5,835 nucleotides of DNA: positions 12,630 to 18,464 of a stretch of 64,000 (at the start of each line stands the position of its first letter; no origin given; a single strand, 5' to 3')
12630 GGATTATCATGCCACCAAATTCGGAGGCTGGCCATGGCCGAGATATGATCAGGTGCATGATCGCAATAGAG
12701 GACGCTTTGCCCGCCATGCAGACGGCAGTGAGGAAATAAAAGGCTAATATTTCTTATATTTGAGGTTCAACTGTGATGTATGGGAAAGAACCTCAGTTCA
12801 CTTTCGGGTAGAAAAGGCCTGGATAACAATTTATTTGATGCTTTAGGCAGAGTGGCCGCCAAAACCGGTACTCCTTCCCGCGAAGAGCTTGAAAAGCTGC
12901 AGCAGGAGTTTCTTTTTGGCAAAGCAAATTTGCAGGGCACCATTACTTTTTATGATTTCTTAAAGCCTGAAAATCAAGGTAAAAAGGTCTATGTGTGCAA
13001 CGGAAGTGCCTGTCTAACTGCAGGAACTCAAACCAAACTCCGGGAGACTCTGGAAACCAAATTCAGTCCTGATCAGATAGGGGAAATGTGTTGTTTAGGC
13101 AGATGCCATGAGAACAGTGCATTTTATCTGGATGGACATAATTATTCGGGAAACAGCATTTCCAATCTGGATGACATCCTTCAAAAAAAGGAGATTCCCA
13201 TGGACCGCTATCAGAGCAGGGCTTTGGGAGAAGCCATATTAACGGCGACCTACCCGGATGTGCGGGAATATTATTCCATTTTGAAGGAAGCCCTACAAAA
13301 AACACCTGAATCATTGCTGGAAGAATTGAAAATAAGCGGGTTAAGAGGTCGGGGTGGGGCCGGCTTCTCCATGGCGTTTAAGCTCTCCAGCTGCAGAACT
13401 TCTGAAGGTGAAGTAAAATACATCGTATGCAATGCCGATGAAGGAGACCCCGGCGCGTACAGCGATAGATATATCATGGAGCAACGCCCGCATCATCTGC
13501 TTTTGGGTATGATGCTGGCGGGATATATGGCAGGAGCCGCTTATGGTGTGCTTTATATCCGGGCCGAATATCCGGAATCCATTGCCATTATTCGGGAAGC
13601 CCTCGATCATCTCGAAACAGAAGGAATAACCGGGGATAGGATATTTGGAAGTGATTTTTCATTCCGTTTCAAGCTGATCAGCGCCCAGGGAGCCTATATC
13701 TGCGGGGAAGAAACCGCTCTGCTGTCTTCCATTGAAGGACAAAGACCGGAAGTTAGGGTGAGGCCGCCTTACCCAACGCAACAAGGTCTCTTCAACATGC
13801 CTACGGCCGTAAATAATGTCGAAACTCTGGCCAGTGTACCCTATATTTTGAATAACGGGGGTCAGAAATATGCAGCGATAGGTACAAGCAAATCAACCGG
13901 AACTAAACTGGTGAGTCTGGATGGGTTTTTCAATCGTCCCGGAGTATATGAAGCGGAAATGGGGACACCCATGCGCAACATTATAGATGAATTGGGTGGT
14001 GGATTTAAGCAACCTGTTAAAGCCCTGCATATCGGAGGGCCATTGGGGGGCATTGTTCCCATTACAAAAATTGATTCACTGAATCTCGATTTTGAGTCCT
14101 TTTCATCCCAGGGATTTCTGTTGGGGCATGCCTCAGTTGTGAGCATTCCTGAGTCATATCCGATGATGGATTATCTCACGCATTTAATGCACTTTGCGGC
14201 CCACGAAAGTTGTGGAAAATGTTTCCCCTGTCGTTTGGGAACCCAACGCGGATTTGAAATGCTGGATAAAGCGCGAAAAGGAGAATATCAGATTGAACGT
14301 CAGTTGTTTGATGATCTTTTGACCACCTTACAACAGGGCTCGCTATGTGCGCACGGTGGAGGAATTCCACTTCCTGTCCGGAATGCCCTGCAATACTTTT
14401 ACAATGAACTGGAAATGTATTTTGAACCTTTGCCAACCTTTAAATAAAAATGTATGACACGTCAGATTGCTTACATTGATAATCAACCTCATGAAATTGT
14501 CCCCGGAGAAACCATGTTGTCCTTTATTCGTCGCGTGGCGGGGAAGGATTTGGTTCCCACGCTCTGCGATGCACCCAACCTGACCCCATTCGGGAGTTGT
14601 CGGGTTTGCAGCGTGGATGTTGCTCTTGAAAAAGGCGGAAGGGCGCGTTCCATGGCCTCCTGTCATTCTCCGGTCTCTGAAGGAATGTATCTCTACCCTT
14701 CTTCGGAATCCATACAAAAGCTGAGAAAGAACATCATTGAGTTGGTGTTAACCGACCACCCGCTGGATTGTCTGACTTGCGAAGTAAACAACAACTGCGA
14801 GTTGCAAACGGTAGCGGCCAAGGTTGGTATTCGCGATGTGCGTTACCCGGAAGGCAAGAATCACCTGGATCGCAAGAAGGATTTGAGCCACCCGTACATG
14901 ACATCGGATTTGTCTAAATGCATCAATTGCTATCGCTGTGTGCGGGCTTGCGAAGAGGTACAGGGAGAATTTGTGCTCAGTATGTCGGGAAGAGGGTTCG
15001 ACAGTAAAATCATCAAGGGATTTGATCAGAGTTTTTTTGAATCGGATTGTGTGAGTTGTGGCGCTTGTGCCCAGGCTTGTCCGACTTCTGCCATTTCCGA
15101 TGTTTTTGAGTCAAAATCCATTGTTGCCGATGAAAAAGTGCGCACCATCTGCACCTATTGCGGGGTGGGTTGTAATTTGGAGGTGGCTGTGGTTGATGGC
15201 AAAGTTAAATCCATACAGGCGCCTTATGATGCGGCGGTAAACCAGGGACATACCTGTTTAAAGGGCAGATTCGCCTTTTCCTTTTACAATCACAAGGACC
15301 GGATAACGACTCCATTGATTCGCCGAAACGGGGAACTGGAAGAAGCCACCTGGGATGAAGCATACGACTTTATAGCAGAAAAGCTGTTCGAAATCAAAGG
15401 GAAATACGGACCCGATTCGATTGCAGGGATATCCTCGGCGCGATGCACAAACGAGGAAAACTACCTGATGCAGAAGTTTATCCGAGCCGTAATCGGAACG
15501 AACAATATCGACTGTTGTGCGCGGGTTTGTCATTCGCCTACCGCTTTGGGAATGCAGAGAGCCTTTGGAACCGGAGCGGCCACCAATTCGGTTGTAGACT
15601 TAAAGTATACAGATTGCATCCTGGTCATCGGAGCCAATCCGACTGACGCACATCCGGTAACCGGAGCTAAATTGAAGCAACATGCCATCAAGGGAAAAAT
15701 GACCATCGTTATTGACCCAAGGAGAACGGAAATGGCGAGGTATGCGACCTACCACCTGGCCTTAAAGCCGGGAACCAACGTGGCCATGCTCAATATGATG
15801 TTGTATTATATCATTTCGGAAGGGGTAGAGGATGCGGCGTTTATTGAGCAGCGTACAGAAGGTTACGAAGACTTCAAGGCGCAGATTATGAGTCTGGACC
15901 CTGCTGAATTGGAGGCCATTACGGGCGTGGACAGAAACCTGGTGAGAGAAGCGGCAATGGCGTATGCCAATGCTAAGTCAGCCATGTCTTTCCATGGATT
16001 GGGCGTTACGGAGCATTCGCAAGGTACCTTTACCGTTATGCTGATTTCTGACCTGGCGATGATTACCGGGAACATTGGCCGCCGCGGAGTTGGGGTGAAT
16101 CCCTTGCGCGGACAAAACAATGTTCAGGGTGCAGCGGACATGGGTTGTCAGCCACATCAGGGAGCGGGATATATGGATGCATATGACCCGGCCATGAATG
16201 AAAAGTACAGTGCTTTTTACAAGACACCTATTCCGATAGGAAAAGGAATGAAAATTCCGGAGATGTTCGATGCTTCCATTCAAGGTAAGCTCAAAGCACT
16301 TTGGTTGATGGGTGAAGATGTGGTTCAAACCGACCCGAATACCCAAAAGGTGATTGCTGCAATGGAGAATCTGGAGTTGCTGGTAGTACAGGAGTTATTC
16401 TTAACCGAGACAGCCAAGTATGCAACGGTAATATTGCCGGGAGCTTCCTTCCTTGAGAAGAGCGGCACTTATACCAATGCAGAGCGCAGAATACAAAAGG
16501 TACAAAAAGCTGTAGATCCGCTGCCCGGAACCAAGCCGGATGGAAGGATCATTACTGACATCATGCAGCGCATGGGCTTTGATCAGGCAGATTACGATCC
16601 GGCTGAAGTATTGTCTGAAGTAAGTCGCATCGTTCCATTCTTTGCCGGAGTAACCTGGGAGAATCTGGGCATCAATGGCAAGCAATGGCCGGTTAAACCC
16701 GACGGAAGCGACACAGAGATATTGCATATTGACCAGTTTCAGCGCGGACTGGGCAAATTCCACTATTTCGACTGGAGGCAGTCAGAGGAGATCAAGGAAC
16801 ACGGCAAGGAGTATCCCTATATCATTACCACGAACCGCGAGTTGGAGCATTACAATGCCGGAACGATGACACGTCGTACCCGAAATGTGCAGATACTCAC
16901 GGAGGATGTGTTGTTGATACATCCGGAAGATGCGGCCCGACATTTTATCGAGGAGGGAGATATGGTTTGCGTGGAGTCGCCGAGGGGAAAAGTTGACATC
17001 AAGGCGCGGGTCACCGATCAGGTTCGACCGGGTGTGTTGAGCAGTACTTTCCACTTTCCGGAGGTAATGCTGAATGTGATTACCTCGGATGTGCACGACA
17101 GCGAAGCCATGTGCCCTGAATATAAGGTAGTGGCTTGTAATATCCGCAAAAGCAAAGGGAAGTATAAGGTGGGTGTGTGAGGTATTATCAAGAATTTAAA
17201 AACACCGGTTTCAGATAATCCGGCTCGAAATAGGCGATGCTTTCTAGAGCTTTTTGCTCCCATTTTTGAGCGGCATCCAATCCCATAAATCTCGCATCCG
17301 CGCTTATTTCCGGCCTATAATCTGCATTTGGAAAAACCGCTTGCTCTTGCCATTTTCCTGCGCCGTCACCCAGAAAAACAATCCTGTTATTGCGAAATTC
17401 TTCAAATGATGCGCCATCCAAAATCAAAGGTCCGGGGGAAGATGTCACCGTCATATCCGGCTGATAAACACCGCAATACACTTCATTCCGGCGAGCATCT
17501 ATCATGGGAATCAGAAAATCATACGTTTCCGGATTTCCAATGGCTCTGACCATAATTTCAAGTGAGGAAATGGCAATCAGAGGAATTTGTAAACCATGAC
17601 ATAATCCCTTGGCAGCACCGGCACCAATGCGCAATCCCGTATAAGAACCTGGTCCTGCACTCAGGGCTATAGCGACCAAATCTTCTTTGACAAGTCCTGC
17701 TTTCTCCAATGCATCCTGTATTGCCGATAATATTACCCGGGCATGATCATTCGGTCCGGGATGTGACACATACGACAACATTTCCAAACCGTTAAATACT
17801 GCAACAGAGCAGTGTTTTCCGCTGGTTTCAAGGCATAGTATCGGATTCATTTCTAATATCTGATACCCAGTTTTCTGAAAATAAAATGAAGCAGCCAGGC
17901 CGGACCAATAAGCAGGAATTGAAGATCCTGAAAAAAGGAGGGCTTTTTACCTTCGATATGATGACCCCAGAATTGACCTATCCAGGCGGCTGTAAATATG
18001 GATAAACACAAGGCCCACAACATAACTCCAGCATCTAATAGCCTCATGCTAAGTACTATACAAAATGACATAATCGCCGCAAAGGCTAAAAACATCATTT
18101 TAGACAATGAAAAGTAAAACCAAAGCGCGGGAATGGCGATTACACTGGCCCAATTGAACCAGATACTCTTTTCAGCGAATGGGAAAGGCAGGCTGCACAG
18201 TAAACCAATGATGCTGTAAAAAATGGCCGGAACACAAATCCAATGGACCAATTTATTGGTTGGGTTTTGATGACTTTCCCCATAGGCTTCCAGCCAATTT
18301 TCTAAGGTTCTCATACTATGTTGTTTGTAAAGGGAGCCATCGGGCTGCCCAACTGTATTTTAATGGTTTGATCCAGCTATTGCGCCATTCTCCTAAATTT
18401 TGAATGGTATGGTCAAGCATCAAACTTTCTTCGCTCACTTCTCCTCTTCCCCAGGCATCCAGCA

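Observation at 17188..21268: Tightly coupled six-gene operon: HdrED/DsrMK-like membrane redox module with DUF962 (Mpo1-like), an unknown 163-aa protein and TsaB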

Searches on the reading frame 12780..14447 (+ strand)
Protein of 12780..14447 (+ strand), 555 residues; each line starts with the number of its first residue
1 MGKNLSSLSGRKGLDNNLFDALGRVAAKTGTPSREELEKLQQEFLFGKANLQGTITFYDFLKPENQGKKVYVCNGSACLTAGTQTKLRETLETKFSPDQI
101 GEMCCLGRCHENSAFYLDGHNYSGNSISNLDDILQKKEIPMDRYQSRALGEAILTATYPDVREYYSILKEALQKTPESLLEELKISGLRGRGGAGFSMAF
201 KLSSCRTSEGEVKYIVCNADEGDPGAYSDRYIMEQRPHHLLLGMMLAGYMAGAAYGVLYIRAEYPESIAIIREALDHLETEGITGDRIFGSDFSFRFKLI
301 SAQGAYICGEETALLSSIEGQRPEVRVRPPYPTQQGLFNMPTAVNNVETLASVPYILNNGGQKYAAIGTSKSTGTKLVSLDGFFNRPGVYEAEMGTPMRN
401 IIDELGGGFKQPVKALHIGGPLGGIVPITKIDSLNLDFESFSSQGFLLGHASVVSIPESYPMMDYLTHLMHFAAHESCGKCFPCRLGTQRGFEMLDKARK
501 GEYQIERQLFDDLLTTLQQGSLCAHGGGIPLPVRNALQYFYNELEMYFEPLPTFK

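Call 53: search_protein_families(library=pfam, proteins=[window:12780-14447:+], max_evalue=0.00001)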
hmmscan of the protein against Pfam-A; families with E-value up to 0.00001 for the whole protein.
window:12780-14447:+ (555 aa): 3 families
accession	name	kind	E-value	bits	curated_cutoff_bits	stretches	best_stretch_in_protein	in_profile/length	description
PF01512.22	Complex1_51K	-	2.1e-39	135.2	31.2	1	184-354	2-149/150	Nuo51 FMN-binding domain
PF10589.14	NADH_4Fe-4S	-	1e-22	80.2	23.5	1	465-545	2-83/85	NADH-ubiquinone oxidoreductase-F iron-sulfur binding region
PF01257.25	2Fe-2S_thioredx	-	2.1e-07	31.4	24.8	1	17-136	14-143/145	Thioredoxin-like [2Fe-2S] ferredoxin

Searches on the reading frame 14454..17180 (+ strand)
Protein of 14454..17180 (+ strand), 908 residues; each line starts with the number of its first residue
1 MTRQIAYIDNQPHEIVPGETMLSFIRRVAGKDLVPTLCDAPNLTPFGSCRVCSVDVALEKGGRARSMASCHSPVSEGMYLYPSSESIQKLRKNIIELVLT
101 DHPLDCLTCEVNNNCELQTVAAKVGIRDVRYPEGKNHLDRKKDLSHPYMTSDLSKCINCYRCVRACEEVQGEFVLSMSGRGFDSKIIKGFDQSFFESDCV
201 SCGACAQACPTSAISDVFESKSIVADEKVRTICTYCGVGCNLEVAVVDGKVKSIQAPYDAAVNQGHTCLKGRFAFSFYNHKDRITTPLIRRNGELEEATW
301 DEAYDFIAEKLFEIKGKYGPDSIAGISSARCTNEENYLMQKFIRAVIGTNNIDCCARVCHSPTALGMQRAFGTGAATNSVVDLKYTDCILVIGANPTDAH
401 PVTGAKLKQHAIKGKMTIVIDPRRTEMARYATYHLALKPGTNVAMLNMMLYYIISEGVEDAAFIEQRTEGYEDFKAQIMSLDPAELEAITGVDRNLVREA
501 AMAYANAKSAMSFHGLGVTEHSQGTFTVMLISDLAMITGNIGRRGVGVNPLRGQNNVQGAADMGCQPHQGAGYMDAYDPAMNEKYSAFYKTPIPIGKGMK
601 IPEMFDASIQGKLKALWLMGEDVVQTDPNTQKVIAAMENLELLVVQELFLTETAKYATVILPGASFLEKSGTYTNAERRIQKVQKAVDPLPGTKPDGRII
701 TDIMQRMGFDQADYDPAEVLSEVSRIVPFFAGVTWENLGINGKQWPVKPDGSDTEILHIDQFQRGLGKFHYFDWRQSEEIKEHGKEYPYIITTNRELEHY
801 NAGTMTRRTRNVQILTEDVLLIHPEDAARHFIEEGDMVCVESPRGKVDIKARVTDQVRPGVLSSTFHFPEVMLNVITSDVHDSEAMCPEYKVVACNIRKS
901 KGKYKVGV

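Call 53: search_protein_families(library=pfam, proteins=[window:14454-17180:+], max_evalue=0.00001)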
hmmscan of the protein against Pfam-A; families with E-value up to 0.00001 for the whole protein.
window:14454-17180:+ (908 aa): 8 families
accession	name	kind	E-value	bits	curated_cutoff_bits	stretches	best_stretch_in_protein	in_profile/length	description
PF00384.28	Molybdopterin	-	1.6e-78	264.7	24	1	283-705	1-352/353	Molybdopterin oxidoreductase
PF01568.27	Molydop_binding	-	1e-25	90.3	26.8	1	790-894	2-110/110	Molydopterin dinucleotide binding domain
PF04879.21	Molybdop_Fe4S4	-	4.9e-18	65.3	22.7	1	228-279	3-54/55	Molybdopterin oxidoreductase Fe4S4 domain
PF10588.14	NADH-G_4Fe-4S_3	-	4.1e-16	58.6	27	1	91-130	1-40/40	NADH-ubiquinone oxidoreductase-G iron-sulfur binding region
PF12838.12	Fer4_7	-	1.3e-08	35.6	27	1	155-213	1-52/52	4Fe-4S dicluster domain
PF22117.2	Fer4_Nqo3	-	3.9e-08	33.8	27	1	147-213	2-65/67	NADH-quinone oxidoreductase subunit 3, ferredoxin-like domain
PF13510.11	Fer2_4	-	9.9e-08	32.4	22.8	1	7-79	7-76/82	2Fe-2S iron-sulfur cluster binding domain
PF00037.32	Fer4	-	1.4e-07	31.5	21.1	1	195-215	4-24/24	4Fe-4S binding domain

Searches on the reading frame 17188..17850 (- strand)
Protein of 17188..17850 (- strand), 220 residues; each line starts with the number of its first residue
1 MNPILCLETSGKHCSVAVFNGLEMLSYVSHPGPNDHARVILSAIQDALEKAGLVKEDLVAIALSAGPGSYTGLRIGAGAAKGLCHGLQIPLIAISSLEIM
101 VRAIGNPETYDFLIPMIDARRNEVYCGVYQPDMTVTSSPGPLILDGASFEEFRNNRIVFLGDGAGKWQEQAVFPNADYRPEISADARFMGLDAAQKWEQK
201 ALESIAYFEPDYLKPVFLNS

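Call 3: search_protein_families(library=pfam, proteins=[window:17188-17850:-], max_evalue=0.01)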
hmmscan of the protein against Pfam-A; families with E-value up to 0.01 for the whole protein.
window:17188-17850:- (220 aa): 1 family
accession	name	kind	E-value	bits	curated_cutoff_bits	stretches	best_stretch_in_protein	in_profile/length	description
PF00814.31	TsaD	-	1.6e-27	97.3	24.8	1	35-143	28-141/264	tRNA N6-adenosine threonylcarbamoyltransferase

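Call 4: search_protein_families(library=ncbifam, proteins=[window:17188-17850:-], max_evalue=0.01)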
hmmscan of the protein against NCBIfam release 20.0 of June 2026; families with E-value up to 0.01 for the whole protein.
window:17188-17850:- (220 aa): 5 families
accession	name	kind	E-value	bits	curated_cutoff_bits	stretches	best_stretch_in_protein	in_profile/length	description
TIGR03725.1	T6A_YeaZ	equivalog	1.4e-43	149.4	69.3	1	4-214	1-212/212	tRNA (adenosine(37)-N6)-threonylcarbamoyltransferase complex dimerization subunit type 1 TsaB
TIGR03723.1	T6A_TsaD_YgjD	equivalog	3.1e-10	39.7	296.1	1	35-98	48-111/314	tRNA (adenosine(37)-N6)-threonylcarbamoyltransferase complex transferase subunit TsaD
TIGR03722.2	arch_KAE1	equivalog_domain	6.1e-09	35.4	375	1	35-94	45-104/323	KEOPS complex N(6)-L-threonylcarbamoyladenine synthase Kae1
TIGR00329.1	gcp_kae1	subfamily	7.3e-09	35.3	207.8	1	34-97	46-109/305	tRNA (adenosine(37)-N6)-threonylcarbamoyltransferase complex transferase subunit TsaD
NF007174.0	PRK09605.1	equivalog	3.2e-07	29.2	447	1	35-94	47-106/535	bifunctional N(6)-L-threonylcarbamoyladenine synthase/serine/threonine protein kinase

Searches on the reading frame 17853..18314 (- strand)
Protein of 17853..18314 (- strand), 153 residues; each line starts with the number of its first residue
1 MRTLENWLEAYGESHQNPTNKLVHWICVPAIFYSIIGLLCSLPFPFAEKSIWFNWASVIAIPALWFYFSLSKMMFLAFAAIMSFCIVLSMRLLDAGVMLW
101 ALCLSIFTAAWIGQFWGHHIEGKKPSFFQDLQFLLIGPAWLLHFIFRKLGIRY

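Call 3: search_protein_families(library=pfam, proteins=[window:17853-18314:-], max_evalue=0.01)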
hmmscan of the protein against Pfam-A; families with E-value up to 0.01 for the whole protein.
window:17853-18314:- (153 aa): 1 family
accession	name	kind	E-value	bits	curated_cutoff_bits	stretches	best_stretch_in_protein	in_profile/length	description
PF06127.16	Mpo1-like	-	5.3e-19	68.6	24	1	1-148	1-94/95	2-hydroxy-palmitic acid dioxygenase Mpo1-like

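Call 4: search_protein_families(library=ncbifam, proteins=[window:17853-18314:-], max_evalue=0.01)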
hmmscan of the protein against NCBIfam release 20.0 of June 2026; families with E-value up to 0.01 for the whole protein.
window:17853-18314:- (153 aa): 1 family
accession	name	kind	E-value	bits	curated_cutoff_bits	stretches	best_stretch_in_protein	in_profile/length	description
TIGR04286.1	MSEP-CTERM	equivalog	0.0062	14.5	150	1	22-90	113-184/920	MSEP-CTERM sorting domain-containing protein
